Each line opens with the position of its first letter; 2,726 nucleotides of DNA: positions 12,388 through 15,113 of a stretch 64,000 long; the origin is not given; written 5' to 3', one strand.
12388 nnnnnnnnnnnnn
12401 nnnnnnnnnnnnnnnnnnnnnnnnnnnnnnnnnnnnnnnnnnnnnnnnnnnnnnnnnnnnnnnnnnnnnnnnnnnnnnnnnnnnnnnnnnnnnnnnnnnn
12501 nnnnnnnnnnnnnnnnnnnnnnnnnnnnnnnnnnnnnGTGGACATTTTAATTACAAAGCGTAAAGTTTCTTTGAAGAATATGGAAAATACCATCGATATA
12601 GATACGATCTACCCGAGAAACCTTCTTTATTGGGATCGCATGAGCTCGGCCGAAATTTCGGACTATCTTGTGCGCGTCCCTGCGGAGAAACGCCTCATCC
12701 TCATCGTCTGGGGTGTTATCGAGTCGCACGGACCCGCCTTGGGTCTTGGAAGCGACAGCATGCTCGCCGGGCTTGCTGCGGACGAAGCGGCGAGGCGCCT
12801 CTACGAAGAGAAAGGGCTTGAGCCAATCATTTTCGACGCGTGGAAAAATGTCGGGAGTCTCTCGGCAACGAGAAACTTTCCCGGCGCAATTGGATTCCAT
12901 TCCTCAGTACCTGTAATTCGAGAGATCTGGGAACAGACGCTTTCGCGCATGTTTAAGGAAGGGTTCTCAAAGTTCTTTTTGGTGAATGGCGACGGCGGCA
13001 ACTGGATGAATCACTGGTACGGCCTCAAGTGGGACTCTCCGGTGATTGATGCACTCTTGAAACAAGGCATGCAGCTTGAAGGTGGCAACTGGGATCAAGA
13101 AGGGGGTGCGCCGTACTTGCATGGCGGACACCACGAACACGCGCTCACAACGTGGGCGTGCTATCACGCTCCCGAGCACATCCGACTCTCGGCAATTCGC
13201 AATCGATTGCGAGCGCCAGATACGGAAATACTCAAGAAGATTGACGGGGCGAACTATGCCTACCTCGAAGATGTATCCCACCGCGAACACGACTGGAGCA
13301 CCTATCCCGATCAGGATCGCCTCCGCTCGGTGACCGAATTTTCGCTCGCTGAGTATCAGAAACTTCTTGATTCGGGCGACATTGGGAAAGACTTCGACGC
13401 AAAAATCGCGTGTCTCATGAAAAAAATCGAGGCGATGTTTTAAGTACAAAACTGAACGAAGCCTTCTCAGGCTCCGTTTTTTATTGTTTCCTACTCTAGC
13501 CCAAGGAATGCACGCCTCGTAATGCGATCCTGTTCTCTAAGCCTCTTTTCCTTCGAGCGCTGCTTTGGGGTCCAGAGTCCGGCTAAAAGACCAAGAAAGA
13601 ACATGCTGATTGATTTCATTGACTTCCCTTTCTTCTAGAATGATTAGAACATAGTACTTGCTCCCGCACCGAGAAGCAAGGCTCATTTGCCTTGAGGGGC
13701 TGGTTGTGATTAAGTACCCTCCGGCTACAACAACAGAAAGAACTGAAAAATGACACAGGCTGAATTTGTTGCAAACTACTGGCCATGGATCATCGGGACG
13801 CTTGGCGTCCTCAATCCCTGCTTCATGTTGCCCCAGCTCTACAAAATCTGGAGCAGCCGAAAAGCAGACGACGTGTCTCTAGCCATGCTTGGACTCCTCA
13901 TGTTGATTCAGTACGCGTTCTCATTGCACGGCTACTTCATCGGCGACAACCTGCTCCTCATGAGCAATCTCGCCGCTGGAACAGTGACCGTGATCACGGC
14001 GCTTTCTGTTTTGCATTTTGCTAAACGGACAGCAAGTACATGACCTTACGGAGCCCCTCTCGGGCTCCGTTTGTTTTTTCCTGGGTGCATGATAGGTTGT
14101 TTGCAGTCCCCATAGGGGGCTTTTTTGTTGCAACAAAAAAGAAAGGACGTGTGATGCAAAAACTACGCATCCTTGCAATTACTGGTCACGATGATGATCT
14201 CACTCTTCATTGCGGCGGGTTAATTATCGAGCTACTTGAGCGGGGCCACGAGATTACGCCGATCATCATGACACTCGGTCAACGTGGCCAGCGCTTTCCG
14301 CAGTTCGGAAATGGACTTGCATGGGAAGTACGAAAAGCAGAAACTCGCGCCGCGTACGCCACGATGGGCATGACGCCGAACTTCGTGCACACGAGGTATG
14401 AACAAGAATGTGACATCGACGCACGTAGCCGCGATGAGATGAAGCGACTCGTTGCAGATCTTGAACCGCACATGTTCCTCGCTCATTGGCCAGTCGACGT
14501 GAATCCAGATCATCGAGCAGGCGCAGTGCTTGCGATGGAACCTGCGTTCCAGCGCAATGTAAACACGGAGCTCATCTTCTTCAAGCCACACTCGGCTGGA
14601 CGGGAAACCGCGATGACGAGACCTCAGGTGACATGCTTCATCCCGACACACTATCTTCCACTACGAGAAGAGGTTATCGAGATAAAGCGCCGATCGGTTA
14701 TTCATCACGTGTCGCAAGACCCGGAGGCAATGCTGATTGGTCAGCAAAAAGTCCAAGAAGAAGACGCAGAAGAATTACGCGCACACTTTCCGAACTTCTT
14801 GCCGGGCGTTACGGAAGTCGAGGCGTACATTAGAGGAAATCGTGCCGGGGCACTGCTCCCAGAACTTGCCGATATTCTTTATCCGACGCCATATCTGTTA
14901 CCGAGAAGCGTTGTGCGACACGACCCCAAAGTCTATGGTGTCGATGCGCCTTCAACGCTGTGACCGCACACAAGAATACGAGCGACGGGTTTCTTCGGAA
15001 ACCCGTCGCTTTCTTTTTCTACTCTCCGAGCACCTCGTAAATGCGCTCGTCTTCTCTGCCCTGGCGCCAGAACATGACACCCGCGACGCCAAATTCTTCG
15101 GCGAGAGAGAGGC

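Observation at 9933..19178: Glycan locus combining a processive GT2 synthase, GH18 hydrolase, two PIG-L deacetylases, WbqC-like protein, UGDH and UXS-like enzymes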

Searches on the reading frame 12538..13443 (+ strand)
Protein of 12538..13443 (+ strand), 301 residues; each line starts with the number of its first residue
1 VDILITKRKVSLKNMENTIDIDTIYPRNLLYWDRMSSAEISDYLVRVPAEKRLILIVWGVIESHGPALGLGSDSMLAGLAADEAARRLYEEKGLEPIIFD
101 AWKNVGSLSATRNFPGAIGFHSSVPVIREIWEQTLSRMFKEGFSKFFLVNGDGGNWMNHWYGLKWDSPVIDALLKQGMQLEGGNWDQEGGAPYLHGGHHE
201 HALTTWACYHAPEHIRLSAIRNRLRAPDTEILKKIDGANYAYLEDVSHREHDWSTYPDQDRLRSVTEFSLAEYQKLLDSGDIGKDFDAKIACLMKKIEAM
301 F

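Call 3: search_protein_families(library=pfam, proteins=[window:12538-13443:+], max_evalue=0.01)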
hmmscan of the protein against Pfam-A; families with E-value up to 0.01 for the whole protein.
window:12538-13443:+ (301 aa): 1 family
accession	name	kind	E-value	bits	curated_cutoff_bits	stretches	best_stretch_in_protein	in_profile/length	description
PF02633.19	Creatininase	-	4.4e-15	56.2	31.3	1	38-231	6-194/238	Creatinine amidohydrolase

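Call 6: search_protein_families(library=ncbifam, proteins=[window:12538-13443:+], max_evalue=0.001)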
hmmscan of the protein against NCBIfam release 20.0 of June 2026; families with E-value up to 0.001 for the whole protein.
window:12538-13443:+ (301 aa): 2 families
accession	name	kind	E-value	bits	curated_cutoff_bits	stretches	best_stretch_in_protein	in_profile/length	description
TIGR04448.1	creatininase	equivalog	2.9e-06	27.2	235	1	50-155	13-114/246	creatininase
TIGR03964.1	mycofact_creat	equivalog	3e-06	27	172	1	49-156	11-110/228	mycofactocin biosynthesis peptidyl-dipeptidase MftE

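Call 41: search_solved_structures(query=window:12580-13443:+, max_evalue=0.001)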
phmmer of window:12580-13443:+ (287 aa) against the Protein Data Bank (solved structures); distinct sequences matched with E-value up to 0.001: 1.
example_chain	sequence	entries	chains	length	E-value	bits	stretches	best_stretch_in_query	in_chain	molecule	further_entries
3no4_A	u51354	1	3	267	5e-05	25.8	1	38-143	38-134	creatinine amidohydrolase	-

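Call 61: find_homologous_proteins(query=window:12580-13443:+)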
Query window:12580-13443:+ (287 aa): 31 proteins with E <= 0.001 among 1331 candidates.
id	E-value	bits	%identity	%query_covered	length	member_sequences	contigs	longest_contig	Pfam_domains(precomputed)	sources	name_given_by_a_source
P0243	1.0e-196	670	100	100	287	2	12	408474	PF02633.20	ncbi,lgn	-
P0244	1.4e-163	561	83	99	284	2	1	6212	PF02633.20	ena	-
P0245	1.1e-138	480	71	100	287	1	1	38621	PF02633.20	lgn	-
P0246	8.4e-130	450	68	98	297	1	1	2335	PF02633.20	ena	-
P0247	4.3e-129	448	69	97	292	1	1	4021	PF02633.20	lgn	-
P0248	1.1e-127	443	68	100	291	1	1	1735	PF02633.20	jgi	jgi:creatinine amidohydrolase/Fe(II)-dependent formamide hydrolase-like protein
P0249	2.8e-119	416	65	98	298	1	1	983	PF02633.20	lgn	-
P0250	1.9e-118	413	63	100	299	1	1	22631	PF02633.20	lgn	-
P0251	3.8e-103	363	58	99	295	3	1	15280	PF02633.20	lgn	-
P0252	1.5e-101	358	57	99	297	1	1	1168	PF02633.20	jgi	jgi:creatinine amidohydrolase/Fe(II)-dependent formamide hydrolase-like protein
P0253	4.2e-101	356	58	99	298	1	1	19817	PF02633.20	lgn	-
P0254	2.2e-97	344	55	99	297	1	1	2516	PF02633.20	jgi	jgi:creatinine amidohydrolase/Fe(II)-dependent formamide hydrolase-like protein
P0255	4.5e-97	343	53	97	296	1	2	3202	PF02633.20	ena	-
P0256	2.1e-90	321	53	98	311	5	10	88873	PF02633.20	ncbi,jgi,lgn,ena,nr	ncbi:MAG: hypothetical protein A2785_00995 [Candidatus Chisholmbacteria bacterium RIFCSPHIGHO2_01_FU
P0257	4.2e-90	320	54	98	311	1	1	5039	PF02633.20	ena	-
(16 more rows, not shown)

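Call 62: find_encoding_contigs(protein=P0251, flank=10000, max_places=1)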
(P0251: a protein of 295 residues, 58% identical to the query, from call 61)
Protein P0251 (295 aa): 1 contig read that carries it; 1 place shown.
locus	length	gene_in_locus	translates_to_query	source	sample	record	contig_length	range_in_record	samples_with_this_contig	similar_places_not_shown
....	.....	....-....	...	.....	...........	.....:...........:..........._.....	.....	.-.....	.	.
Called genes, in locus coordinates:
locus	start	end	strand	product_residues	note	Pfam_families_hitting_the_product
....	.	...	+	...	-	?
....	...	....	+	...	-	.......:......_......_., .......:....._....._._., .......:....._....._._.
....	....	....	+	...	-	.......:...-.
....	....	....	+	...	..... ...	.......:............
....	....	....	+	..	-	-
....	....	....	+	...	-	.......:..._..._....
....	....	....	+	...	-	-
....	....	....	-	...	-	-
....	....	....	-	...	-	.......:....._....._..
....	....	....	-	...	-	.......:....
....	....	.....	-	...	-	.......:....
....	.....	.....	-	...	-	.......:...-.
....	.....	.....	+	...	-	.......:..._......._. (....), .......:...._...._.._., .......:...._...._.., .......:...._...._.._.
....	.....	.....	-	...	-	-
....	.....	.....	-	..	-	-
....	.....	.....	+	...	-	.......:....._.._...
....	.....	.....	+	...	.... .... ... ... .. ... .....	?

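Call 63: find_encoding_contigs(protein=P0253, flank=10000, max_places=1)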
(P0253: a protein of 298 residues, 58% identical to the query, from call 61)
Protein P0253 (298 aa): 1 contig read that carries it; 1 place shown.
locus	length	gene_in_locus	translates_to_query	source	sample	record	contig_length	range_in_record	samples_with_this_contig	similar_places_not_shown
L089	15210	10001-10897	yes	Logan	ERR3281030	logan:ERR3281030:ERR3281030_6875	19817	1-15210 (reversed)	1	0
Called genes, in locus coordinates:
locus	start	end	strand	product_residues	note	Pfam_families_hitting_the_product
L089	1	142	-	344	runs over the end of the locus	PF13439:Glyco_transf_4, PF13579:Glyco_trans_4_4, PF00534:Glycos_transf_1, PF13692:Glyco_trans_1_4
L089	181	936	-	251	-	PF02673:BacA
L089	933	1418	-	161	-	-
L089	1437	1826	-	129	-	-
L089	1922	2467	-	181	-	PF10755:DUF2585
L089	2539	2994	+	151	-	-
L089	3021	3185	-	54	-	-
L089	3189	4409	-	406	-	PF02812:ELFV_dehydrog_N, PF00208:ELFV_dehydrog, PF02826:2-Hacid_dh_C (weak)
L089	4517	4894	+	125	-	PF13560:HTH_31 (weak)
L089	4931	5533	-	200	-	PF04203:Sortase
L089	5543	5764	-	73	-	-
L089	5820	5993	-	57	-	PF18919:DUF5670 (weak)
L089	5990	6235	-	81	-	-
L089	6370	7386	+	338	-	PF01073:3Beta_HSD, PF01370:Epimerase, PF02719:Polysacc_synt_2 (faint), PF04321:RmlD_sub_bind (weak), PF07993:NAD_binding_4 (faint), PF16363:GDP_Man_Dehyd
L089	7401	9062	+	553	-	PF00535:Glycos_transf_2, PF13641:Glyco_tranf_2_3, PF13632:Glyco_trans_2_3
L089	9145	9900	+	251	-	PF02585:PIG-L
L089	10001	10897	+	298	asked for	PF02633:Creatininase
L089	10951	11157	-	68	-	-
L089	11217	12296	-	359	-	PF00704:Glyco_hydro_18, PF03644:Glyco_hydro_85 (weak)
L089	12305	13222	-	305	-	PF08889:WbqC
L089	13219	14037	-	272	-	PF08889:WbqC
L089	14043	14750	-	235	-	PF02585:PIG-L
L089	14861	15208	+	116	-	?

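Call 64: find_encoding_contigs(protein=P0256, flank=10000, max_places=1)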
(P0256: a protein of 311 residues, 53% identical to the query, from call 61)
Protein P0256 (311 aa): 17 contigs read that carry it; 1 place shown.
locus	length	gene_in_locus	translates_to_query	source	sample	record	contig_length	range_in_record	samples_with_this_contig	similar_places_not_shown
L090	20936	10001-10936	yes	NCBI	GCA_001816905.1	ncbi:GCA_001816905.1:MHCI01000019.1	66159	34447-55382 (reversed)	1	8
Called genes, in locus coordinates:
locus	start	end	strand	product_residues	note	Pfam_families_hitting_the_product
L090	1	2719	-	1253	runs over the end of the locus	PF06739:SBBP (faint), PF07819:PGAP1, PF02089:Palm_thioest, PF02450:LCAT, PF24096:DUF7379 (faint)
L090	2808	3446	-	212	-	PF01797:Y1_Tnp (weak)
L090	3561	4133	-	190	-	PF04203:Sortase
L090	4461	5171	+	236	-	PF02585:PIG-L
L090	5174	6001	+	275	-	PF08889:WbqC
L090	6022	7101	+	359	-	PF00704:Glyco_hydro_18, PF13200:DUF4015 (faint)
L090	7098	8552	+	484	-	-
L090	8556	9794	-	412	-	PF00535:Glycos_transf_2, PF13641:Glyco_tranf_2_3, PF13632:Glyco_trans_2_3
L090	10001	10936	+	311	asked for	PF02633:Creatininase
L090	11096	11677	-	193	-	PF04203:Sortase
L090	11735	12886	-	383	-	-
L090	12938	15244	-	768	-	-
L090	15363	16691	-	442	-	-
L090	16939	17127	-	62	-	PF10055:DUF2292 (weak)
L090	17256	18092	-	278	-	-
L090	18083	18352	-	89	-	-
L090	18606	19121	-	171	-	PF27226:AF_1845 (weak)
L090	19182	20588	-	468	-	-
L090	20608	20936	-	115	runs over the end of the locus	PF00814:TsaD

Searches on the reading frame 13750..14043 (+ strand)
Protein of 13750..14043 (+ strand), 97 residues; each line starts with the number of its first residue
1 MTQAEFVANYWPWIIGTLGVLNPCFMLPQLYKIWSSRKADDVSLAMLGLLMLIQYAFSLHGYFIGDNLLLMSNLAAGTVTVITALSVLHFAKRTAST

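Call 3: search_protein_families(library=pfam, proteins=[window:13750-14043:+], max_evalue=0.01)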
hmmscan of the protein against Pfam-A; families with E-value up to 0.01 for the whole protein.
window:13750-14043:+ (97 aa): 1 family
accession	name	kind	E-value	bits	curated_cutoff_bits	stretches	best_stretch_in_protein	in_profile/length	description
PF04193.19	PQ-loop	-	0.0014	18.8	22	1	27-52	18-43/61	PQ loop repeat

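Call 6: search_protein_families(library=ncbifam, proteins=[window:13750-14043:+], max_evalue=0.001)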
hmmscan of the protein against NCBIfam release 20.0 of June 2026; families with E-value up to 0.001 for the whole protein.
window:13750-14043:+ (97 aa): 1 family
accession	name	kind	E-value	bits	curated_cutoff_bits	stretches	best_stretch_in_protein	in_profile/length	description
NF037968.1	SemiSWEET_2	subfamily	2.7e-07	30.6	80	1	22-91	8-73/76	SemiSWEET transporter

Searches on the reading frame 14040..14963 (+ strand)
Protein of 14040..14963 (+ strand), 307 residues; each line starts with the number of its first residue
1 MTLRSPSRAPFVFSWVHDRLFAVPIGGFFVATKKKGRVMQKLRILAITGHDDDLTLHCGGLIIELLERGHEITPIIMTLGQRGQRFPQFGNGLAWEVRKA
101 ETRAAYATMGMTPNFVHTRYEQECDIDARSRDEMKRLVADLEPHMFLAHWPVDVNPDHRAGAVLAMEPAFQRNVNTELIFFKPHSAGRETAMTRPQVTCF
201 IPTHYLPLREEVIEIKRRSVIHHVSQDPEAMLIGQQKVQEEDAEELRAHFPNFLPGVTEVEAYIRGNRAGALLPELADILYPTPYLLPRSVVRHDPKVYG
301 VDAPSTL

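Call 3: search_protein_families(library=pfam, proteins=[window:14040-14963:+], max_evalue=0.01)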
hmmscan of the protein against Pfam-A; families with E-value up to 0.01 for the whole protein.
window:14040-14963:+ (307 aa): 1 family
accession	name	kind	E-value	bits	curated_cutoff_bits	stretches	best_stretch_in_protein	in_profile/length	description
PF02585.22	PIG-L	-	1.5e-14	55.1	28.2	1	45-167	1-127/129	GlcNAc-PI de-N-acetylase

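Call 6: search_protein_families(library=ncbifam, proteins=[window:14040-14963:+], max_evalue=0.001)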
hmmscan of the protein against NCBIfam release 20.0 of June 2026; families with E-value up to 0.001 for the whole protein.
window:14040-14963:+ (307 aa): 3 families
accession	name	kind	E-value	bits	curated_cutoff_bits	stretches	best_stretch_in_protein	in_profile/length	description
TIGR04001.1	thiol_BshB1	equivalog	1.6e-13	50.9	182.5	1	42-176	2-129/226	bacillithiol biosynthesis deacetylase BshB1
TIGR04000.1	thiol_BshB2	equivalog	2e-09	37.4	195.25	1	44-245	3-202/217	bacillithiol biosynthesis deacetylase BshB2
NF002557.0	PRK02122.1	subfamily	0.00099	17.3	384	0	35-81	364-410/653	glucosamine-6-phosphate deaminase-like protein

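Call 40: search_solved_structures(query=window:14040-14963:+, max_evalue=0.001)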
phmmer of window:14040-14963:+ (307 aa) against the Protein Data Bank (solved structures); distinct sequences matched with E-value up to 0.001: 6.
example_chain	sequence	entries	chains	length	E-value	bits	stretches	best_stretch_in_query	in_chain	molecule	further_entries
8bgn_A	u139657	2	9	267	6.4e-09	38.7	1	42-229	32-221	Diacetylchitobiose deacetylase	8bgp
8bgo_A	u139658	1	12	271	6.6e-09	38.7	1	42-229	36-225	Diacetylchitobiose deacetylase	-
3we7_A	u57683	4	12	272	5.3e-07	32.4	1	42-229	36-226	Putative uncharacterized protein PH0499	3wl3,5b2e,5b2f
3wl4_A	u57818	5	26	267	3.2e-06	29.8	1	43-187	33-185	Uncharacterized protein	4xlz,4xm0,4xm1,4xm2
5bmo_A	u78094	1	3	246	0.00024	23.7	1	43-189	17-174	Putative uncharacterized protein LnmX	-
2ixd_A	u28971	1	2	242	0.00079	22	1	40-186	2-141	LMBE-RELATED PROTEIN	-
